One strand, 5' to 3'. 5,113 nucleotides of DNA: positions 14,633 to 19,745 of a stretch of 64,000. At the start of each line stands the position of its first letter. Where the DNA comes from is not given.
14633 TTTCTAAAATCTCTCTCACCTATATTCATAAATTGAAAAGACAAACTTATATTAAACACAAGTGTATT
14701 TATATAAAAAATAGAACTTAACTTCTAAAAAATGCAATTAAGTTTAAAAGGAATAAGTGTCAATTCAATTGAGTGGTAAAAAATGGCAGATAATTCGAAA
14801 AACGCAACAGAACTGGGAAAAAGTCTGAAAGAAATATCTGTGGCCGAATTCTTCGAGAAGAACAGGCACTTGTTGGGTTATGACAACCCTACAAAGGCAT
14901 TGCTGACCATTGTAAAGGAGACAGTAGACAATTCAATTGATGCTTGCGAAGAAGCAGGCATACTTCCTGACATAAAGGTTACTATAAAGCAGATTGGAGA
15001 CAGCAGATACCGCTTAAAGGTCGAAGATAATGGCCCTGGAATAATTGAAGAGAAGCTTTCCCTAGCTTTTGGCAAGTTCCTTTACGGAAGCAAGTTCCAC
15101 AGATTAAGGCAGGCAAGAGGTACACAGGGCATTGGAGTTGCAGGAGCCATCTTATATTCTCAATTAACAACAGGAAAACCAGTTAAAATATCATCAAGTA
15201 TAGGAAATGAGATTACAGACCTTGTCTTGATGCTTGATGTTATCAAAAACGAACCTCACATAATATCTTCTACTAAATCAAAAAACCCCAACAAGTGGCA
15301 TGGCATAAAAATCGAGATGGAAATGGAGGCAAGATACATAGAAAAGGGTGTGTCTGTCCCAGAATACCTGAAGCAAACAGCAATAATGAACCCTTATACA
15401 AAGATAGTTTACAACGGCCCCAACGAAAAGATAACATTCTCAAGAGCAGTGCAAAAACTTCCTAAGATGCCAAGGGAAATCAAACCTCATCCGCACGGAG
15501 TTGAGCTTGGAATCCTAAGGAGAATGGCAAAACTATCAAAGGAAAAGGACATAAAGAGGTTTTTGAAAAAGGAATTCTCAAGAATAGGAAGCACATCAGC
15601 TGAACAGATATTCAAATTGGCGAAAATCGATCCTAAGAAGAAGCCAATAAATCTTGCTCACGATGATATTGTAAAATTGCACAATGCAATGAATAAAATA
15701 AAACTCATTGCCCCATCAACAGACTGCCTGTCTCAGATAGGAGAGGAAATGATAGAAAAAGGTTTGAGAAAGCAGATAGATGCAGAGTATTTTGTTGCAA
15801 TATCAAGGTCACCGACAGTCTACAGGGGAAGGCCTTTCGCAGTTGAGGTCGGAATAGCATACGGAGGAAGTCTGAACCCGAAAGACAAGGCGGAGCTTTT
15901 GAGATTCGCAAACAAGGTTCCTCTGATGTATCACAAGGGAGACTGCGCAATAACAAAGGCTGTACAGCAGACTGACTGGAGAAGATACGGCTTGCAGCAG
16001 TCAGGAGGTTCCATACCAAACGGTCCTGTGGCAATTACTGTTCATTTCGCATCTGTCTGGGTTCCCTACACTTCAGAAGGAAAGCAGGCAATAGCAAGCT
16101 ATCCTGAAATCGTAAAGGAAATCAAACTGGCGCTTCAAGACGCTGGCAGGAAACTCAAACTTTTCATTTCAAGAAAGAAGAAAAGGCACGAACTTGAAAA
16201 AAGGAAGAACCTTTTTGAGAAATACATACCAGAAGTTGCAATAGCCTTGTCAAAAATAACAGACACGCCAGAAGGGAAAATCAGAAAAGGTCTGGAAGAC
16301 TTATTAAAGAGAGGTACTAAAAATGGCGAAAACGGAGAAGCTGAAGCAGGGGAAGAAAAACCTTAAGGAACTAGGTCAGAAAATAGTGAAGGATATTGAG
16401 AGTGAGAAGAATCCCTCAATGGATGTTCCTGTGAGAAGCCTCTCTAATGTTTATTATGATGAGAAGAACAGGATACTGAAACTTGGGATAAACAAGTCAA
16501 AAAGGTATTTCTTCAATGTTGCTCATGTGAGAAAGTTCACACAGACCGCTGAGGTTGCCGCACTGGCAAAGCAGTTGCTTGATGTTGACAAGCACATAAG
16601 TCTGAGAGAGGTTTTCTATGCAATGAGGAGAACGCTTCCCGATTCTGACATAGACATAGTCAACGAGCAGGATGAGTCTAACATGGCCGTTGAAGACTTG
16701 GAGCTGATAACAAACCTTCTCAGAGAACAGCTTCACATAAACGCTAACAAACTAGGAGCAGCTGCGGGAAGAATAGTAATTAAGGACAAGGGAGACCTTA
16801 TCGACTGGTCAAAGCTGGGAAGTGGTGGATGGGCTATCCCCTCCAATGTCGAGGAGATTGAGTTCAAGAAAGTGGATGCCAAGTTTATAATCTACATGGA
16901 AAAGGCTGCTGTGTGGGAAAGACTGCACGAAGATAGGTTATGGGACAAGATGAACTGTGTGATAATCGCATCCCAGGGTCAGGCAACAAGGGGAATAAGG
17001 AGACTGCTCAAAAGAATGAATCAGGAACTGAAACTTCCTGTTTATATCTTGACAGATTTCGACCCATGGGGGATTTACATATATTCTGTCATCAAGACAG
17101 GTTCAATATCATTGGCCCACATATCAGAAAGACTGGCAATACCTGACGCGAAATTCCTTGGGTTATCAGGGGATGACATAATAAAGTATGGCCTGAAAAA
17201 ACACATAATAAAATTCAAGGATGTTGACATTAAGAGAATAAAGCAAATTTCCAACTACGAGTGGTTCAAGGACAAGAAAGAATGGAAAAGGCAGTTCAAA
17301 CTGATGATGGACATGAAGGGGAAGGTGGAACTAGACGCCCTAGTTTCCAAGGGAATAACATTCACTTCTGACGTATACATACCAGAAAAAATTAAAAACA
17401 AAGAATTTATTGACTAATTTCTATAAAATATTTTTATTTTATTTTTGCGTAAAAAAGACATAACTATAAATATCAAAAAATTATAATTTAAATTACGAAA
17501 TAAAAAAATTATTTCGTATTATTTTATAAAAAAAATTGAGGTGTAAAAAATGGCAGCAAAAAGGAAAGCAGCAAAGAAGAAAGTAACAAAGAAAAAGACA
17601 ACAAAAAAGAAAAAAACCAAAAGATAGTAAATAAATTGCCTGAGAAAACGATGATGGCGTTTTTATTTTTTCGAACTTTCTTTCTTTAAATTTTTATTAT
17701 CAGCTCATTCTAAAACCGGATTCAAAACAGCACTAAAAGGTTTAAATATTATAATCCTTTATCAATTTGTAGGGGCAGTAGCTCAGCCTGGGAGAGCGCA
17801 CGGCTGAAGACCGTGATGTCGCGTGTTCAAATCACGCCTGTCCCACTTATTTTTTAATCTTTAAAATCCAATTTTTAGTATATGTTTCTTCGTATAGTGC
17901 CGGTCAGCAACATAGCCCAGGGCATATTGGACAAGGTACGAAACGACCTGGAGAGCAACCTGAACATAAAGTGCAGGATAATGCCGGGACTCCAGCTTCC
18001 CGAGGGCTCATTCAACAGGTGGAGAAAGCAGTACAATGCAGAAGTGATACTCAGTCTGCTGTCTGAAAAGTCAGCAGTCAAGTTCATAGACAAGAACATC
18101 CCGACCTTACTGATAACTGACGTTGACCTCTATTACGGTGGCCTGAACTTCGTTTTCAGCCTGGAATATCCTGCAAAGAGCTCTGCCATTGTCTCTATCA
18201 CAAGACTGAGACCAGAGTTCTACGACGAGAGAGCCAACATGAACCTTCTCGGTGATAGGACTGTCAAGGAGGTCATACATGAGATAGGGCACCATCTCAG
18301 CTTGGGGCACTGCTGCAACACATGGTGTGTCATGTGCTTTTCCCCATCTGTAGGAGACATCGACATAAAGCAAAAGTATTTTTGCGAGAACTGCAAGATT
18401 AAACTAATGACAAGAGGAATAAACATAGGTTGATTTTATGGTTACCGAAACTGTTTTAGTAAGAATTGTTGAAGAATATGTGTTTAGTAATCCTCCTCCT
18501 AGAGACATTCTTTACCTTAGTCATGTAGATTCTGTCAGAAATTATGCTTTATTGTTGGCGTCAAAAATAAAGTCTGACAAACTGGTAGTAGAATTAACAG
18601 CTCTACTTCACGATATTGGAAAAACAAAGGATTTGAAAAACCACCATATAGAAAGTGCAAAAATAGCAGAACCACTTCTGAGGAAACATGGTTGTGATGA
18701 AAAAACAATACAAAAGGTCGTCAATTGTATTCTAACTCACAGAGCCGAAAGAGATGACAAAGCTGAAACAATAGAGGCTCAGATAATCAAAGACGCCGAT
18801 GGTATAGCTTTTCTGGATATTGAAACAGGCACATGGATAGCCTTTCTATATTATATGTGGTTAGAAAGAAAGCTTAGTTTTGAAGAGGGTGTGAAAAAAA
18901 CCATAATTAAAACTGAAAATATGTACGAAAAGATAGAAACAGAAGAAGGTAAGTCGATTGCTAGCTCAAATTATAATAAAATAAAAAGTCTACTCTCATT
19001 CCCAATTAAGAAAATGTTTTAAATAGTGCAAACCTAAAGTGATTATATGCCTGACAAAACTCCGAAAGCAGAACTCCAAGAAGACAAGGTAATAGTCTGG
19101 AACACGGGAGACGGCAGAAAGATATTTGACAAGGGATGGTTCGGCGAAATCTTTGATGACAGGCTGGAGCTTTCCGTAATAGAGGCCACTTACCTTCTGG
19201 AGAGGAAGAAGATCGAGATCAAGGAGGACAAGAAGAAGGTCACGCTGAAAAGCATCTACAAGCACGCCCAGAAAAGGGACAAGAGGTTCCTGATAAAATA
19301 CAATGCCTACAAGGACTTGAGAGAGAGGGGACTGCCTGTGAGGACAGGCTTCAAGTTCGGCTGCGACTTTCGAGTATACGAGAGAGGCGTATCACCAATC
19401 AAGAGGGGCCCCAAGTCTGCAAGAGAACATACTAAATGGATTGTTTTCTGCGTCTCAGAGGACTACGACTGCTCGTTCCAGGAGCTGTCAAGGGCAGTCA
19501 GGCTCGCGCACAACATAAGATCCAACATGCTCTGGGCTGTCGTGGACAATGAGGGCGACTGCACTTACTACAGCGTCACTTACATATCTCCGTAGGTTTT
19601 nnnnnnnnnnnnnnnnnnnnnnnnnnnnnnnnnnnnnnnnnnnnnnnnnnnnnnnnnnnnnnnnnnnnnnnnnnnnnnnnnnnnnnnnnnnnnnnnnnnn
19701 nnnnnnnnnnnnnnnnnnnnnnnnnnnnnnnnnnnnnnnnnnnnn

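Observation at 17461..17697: Self-contained microgene for a 25-aa Lys-rich, histone-H1-tail-like peptide next to topoisomerase VI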

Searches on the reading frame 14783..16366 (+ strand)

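Call 5: search_protein_families(library=pfam, proteins=[window:14783-16366:+], max_evalue=10)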
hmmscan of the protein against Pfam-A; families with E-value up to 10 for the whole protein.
window:14783-16366:+ (527 aa): 7 families
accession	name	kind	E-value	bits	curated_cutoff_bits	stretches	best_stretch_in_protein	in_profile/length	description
PF09239.17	Topo-VIb_trans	-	3.4e-62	209.4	24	1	311-474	1-159/159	Topoisomerase VI B subunit, transducer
PF02518.31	HATPase_c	-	2.1e-10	41.5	26.4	1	38-141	4-100/111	Histidine kinase-, DNA gyrase B-, and HSP90-like ATPase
PF13589.12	HATPase_c_3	-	2.9e-08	34.2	25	1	43-161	6-115/137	Histidine kinase-, DNA gyrase B-, and HSP90-like ATPase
PF05833.16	NFACT_N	-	0.0036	16.6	31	1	246-306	181-239/456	NFACT N-terminal and middle domains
PF00416.27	Ribosomal_S13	-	0.046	14.6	31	1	253-306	9-61/128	Ribosomal protein S13/S18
PF17282.7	DUF5347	-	0.058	14.1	25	1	253-310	26-92/101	Family of unknown function (DUF5347)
PF22495.2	HTH_92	-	0.23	11.2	27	1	395-410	11-26/45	RsaL-like HTH domain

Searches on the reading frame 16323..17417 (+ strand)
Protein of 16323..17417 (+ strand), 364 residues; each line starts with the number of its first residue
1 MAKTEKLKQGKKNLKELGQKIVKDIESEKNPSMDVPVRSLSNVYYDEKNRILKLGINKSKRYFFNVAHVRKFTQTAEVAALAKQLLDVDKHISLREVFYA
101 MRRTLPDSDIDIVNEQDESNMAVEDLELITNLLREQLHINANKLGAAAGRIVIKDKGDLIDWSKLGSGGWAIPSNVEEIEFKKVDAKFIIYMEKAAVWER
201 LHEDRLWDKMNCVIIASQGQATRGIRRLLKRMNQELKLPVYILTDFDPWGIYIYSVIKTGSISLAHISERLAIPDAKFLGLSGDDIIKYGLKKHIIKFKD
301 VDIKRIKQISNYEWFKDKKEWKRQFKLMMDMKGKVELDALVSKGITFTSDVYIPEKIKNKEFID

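Call 5: search_protein_families(library=pfam, proteins=[window:16323-17417:+], max_evalue=10)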
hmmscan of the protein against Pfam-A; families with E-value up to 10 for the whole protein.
window:16323-17417:+ (364 aa): 5 families
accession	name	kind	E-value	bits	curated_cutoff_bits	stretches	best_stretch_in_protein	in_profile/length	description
PF21180.3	TOP6A-Spo11_Toprim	-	4e-58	196.6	24.1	1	188-357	1-170/170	Topoisomerase 6 subunit A/Spo11, Toprim domain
PF04406.19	TP6A_N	-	3.5e-13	49.6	26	1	70-139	1-62/62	Type IIB DNA topoisomerase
PF20768.2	Topo_VI_alpha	-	2.1e-08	34.3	23.6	1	147-185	7-50/50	All-beta domain in DNA topoisomerase VI alpha subunit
PF23947.1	DUF7281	-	0.014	15.4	27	1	176-253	32-109/183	Domain of unknown function (DUF7281)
PF20469.4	OLD-like_TOPRIM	-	0.14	13.1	23.2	1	206-247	29-67/67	Overcoming lysogenization defect protein-like, TOPRIM domain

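Call 15: find_related_loci(query=window:16323-17417:+, collection=genome_contigs, flank=4000)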
Query window:16323-17417:+ (364 aa) in genome_contigs; peptide patterns used: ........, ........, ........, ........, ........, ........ (x = any residue, [..] = any of these).
137 stretches matched a pattern; 24 encode a relative of the query (tblastn E <= 1e-3); 24 distinct loci.
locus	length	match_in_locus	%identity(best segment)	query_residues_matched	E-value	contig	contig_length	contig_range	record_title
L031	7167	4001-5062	78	11-364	0e+0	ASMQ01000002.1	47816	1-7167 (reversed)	Candidatus Aenigmarchaeum subterraneum SCGC AAA011-O16 A11O16DRAFT_contig_1_0.2_C, whole genome shotgun sequence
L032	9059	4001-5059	81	12-364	0e+0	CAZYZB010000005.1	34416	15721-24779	MAG TPA_asm: uncultured archaeon isolate binchicken_co189_409 genome assembly, contig: NODE_927_length_34416_cov_11.0138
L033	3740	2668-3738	78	8-364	0e+0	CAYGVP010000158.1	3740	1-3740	MAG TPA_asm: uncultured Dehalococcoidaceae bacterium isolate ERP119294_co1_343 genome assembly, contig: NODE_43816_lengt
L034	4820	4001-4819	97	1-273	0e+0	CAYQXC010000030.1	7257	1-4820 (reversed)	MAG TPA_asm: uncultured archaeon isolate SRP214966_co2_186 genome assembly, contig: NODE_19419_length_7257_cov_4.161066,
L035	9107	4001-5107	70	1-364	6e-177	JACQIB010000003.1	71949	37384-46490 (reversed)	MAG: Candidatus Aenigmatarchaeota archaeon isolate NC_groundwater_1114_Ag_S-0.1um_40_325 S_p1_S3_coassembly_k141_1013703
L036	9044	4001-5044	72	17-364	4e-175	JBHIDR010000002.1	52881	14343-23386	MAG: Candidatus Aenigmatarchaeota archaeon isolate b3.sp3_bin.38 NODE_65_length_52881_cov_5.807349, whole genome shotgun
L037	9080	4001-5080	69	5-364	4e-175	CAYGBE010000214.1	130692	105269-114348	MAG TPA_asm: uncultured archaeon isolate ERP108616_co1_335 genome assembly, contig: k119_1612665, whole genome shotgun s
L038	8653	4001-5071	67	8-364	5e-174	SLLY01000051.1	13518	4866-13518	MAG: Candidatus Woesearchaeota archaeon isolate CSSed165cm_329 CSSed16-5cm-14756, whole genome shotgun sequence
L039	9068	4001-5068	67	9-364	2e-172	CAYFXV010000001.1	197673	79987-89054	MAG TPA_asm: uncultured archaeon isolate ERP108616_co2_179 genome assembly, contig: NODE_15_length_197673_cov_27.985092,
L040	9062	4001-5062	68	11-364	2e-171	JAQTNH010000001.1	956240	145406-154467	MAG: Candidatus Nanoarchaeia archaeon isolate STA_6 NODE_3_length_956240_cov_8.774269_Sandtown_A, whole genome shotgun s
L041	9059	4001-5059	66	5-355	2e-168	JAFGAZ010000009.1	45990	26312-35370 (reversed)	MAG: Candidatus Aenigmatarchaeota archaeon isolate Zod_Metabat.1000 k87_5986205, whole genome shotgun sequence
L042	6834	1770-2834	64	10-364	1e-163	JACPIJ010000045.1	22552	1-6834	MAG: Candidatus Woesearchaeota archaeon isolate NC_groundwater_437_Ag_B-0.1um_48_22 GD18-4_B1_scaffold_757079, whole gen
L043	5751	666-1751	66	1-364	2e-163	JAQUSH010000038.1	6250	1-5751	MAG: Candidatus Aenigmatarchaeota archaeon isolate STD1_92 NODE_44169_length_6250_cov_3.328760_Sandtown_D1, whole genome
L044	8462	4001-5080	62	1-364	9e-160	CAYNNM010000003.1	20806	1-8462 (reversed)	MAG TPA_asm: uncultured Methanosarcinales archaeon isolate SRP257756_co1_20 genome assembly, contig: NODE_2048_length_20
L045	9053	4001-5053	59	14-364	3e-146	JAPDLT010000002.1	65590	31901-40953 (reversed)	MAG: Candidatus Rehaiarchaeum fermentans isolate DRTY-4_201912_bins_1 DRTY-4_201912_bins_1_scaffold_2, whole genome shot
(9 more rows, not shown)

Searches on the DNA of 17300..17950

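Call 4: search_rna_families(source=window, start=17300, end=17950, threshold=evalue, max_evalue=10)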
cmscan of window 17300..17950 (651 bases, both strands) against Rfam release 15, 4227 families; matches with E-value up to 10: 5.
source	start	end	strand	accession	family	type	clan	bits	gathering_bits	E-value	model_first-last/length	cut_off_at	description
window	17772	17845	+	RF00005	tRNA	Gene; tRNA;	CL00001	64.4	29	1.1e-13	1-71/71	no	tRNA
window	17578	17693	+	RF01577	RNase_P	Gene; ribozyme;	CL00002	19.6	100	0.94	47-170/626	no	Plasmodium RNase_P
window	17772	17846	-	RF04354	Plastid-ycf2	Cis-reg;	-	18.5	65.7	0.5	1-75/75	no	Plastid-ycf2 5UTR RNA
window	17641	17749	-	RF01568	DdR18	Gene; snRNA; snoRNA; HACA-box;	-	17.8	80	3.5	1-147/147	no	Dictyostelium snoRNA DdR18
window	17606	17687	+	RF04128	MIR8562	Gene; miRNA;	-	13.3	211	8.6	75-168/242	no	MIR8562 microRNA precursor family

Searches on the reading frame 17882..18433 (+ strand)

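Call 5: search_protein_families(library=pfam, proteins=[window:17882-18433:+], max_evalue=10)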
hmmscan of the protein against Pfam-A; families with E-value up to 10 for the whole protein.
window:17882-18433:+ (183 aa): 6 families
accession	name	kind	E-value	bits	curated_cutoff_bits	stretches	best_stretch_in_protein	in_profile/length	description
PF07998.17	Peptidase_M54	-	5.9e-27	95.4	24.4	1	12-175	18-192/194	Peptidase family M54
PF13688.12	Reprolysin_5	-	0.0029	18.3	27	1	16-147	33-161/196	Metallo-peptidase family M12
PF13582.12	Reprolysin_3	-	0.0072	17.3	22.4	1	84-143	76-122/123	Metallo-peptidase family M12B Reprolysin-like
PF10601.15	zf-LITAF-like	-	0.029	15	23.8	1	136-177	26-68/70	LITAF-like zinc ribbon domain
PF00413.30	Peptidase_M10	-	0.11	12.7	24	1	131-152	112-133/159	Matrixin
PF16972.10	TipE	-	0.18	11.4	26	1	73-108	275-309/486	Na+ channel auxiliary subunit TipE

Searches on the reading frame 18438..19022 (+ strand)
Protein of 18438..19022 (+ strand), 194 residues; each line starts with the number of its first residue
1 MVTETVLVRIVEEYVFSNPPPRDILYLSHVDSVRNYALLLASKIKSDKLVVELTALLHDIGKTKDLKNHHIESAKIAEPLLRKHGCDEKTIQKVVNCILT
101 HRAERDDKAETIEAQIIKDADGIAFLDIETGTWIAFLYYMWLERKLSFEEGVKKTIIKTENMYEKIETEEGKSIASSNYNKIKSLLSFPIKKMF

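Call 5: search_protein_families(library=pfam, proteins=[window:18438-19022:+], max_evalue=10)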
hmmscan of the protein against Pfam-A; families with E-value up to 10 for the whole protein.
window:18438-19022:+ (194 aa): 2 families
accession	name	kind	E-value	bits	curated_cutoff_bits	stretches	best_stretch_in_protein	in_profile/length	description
PF01966.28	HD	-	6.8e-12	46.1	22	1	26-123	1-113/116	HD domain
PF13875.12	DUF4202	-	0.0026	18.1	35.1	1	70-132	84-141/183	Domain of unknown function (DUF4202)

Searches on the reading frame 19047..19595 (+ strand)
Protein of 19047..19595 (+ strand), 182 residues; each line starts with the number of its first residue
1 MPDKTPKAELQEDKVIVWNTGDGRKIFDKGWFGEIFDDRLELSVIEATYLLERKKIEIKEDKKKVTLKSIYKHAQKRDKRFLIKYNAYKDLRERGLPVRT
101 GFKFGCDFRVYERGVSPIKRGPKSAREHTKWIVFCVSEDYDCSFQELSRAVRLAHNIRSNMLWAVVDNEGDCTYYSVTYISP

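Call 5: search_protein_families(library=pfam, proteins=[window:19047-19595:+], max_evalue=10)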
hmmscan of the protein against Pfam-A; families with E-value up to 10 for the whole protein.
window:19047-19595:+ (182 aa): 4 families
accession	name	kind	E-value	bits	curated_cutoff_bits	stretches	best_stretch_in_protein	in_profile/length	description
PF01974.23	tRNA_int_endo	-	9.6e-28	96.5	27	1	81-174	1-85/85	tRNA intron endonuclease, catalytic C-terminal domain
PF02778.19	tRNA_int_endo_N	-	1.7e-17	63.1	21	1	7-69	2-65/67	tRNA intron endonuclease, N-terminal domain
PF14125.13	DUF4292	-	0.046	13.8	23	1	52-103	122-173/209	Domain of unknown function (DUF4292)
PF12928.12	tRNA_int_end_N2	-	0.12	12.9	24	1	37-58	46-67/69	tRNA-splicing endonuclease subunit sen54 N-term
